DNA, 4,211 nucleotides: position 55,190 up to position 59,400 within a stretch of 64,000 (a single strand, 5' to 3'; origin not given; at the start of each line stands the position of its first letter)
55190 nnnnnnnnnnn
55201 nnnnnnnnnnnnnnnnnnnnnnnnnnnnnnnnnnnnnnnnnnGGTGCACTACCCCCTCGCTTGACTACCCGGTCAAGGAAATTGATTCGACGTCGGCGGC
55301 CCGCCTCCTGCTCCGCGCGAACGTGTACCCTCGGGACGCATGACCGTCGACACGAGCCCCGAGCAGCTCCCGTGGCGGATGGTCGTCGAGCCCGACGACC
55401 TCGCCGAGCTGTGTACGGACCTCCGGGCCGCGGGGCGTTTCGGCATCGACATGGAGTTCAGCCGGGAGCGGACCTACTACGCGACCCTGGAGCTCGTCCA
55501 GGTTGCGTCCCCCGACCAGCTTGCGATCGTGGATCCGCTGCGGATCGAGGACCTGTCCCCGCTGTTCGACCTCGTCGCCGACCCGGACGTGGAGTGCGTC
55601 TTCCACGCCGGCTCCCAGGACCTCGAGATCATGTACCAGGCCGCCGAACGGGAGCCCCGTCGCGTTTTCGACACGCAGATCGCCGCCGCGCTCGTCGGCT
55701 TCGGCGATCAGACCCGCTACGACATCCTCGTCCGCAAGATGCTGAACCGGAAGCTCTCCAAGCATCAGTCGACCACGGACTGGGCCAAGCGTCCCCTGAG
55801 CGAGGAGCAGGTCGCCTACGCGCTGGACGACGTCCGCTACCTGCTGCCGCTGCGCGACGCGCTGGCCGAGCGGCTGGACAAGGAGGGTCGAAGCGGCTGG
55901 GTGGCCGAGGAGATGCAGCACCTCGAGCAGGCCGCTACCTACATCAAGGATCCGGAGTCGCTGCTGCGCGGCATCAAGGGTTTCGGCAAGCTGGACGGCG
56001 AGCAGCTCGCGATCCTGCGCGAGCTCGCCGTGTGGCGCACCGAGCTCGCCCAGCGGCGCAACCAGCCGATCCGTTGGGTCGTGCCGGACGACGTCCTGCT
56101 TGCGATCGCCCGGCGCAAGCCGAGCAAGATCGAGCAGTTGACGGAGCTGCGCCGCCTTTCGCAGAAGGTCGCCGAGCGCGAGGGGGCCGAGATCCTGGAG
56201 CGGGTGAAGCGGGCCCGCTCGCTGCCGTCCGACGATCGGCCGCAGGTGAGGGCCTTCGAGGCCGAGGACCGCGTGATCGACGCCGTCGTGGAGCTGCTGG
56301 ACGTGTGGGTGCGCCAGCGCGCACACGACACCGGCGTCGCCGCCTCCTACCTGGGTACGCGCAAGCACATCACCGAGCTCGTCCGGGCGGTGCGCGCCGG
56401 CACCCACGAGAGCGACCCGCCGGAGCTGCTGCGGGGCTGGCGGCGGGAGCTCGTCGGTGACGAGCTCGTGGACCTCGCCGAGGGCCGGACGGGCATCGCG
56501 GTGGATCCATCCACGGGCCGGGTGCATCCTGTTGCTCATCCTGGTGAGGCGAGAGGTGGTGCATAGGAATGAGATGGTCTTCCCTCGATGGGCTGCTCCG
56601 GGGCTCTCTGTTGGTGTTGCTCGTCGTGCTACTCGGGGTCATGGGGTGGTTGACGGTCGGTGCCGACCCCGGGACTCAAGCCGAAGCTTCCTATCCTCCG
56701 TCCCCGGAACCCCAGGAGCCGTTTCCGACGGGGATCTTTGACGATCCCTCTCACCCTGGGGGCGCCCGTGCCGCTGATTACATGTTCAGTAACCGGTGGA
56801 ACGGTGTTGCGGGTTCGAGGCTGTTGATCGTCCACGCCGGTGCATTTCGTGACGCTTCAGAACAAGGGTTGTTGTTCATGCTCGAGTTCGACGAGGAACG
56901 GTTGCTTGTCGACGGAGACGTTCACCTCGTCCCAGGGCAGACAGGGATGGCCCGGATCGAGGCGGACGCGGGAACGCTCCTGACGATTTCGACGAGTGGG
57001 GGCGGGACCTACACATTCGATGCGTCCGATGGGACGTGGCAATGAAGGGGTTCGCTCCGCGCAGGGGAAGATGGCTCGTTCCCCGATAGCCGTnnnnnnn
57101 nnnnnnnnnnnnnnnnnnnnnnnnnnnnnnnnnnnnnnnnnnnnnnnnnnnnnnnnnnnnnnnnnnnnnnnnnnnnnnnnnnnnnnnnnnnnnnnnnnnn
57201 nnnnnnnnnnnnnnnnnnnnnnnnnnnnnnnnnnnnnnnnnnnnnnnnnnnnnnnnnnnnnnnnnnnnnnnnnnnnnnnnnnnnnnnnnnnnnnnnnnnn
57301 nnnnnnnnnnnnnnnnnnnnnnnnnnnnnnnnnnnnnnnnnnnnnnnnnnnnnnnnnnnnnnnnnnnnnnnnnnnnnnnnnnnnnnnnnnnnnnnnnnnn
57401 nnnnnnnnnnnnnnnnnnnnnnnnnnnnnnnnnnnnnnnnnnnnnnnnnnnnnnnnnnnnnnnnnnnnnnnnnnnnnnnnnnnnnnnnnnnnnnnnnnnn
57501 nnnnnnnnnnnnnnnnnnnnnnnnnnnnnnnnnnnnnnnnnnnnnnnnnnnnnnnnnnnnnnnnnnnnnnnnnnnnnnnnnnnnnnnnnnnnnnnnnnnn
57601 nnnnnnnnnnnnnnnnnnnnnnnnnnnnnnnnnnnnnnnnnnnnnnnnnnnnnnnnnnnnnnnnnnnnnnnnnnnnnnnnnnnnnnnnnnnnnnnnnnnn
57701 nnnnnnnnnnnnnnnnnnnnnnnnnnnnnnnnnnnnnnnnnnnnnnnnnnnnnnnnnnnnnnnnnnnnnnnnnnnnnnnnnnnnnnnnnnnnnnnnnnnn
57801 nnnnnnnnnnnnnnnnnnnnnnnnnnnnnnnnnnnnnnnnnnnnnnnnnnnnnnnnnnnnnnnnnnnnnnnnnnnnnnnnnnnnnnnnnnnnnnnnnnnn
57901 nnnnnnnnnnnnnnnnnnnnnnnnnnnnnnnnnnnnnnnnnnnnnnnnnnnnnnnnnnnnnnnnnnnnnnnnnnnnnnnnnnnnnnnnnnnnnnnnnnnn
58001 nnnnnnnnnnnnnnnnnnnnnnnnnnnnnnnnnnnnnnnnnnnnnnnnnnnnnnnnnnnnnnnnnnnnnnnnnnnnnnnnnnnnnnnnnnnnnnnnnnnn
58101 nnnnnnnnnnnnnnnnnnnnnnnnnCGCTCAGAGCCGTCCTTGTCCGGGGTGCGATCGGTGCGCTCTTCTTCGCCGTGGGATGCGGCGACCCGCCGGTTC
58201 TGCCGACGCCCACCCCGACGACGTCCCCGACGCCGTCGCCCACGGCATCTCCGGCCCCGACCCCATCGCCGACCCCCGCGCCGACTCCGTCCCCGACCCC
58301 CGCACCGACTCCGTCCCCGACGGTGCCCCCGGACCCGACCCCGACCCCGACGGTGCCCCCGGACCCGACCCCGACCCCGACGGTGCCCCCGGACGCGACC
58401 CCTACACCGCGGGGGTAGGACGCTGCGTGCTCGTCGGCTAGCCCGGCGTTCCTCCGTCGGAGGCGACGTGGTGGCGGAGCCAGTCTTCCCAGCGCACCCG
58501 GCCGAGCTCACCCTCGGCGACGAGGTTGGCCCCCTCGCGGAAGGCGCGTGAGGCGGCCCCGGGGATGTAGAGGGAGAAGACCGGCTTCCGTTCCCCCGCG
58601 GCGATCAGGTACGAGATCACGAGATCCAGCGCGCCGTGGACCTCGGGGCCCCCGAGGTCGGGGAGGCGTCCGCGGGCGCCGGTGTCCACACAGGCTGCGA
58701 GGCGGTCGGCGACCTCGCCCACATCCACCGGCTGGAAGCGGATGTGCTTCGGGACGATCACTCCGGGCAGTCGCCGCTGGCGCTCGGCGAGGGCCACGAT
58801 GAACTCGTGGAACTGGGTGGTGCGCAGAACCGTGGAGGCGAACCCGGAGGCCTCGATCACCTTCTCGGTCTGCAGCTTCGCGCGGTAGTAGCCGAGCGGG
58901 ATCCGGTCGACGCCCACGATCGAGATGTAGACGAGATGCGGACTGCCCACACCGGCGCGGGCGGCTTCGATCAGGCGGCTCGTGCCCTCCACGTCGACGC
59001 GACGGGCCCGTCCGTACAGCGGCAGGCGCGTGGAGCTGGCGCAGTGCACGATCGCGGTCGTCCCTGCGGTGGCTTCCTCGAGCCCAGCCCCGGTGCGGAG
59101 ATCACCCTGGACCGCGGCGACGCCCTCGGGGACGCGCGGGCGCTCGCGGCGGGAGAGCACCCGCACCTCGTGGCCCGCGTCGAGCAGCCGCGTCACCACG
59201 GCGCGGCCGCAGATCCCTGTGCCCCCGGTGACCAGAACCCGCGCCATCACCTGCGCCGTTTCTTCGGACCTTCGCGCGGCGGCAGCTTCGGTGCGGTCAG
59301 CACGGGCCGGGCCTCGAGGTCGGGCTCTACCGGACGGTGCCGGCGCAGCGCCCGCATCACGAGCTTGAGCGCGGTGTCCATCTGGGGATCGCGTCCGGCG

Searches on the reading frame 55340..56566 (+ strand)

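Call 44: search_protein_families(library=pfam, proteins=[window:55340-56566:+], max_evalue=0.0001)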
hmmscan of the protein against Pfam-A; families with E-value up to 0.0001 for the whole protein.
window:55340-56566:+ (408 aa): 3 families
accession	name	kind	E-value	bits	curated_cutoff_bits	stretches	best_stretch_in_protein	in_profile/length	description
PF01612.26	DNA_pol_A_exo1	-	2.2e-38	132.2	23.6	1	13-179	2-172/173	3'-5' exonuclease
PF00570.28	HRDC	-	1.3e-16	60.7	23.8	1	222-287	1-66/68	HRDC domain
PF21293.2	RNAseD_HRDC_C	-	4e-08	33.4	25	1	323-376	13-66/66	Ribonuclease D, C-terminal HRDC domain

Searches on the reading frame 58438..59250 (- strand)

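Call 44: search_protein_families(library=pfam, proteins=[window:58438-59250:-], max_evalue=0.0001)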
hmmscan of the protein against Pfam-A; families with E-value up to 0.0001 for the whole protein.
window:58438-59250:- (270 aa): 6 families
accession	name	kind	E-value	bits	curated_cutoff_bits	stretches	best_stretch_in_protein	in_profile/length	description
PF13460.12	NAD_binding_10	-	4.2e-16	59.8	27.2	1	9-148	1-147/184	NAD(P)H-binding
PF01370.27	Epimerase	-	3e-13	50.2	20.9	1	5-110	1-114/240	NAD dependent epimerase/dehydratase family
PF05368.20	NmrA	-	2.3e-11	44.3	27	1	3-150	3-156/298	NmrA-like family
PF01073.25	3Beta_HSD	-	2.3e-11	43.7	22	1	6-114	1-119/280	3-beta hydroxysteroid dehydrogenase/isomerase family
PF07993.18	NAD_binding_4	-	1e-06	28.5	20.1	0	39-162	58-198/258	Male sterility protein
PF04321.23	RmlD_sub_bind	-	2.9e-06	27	27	0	4-110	2-100/287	RmlD substrate binding domain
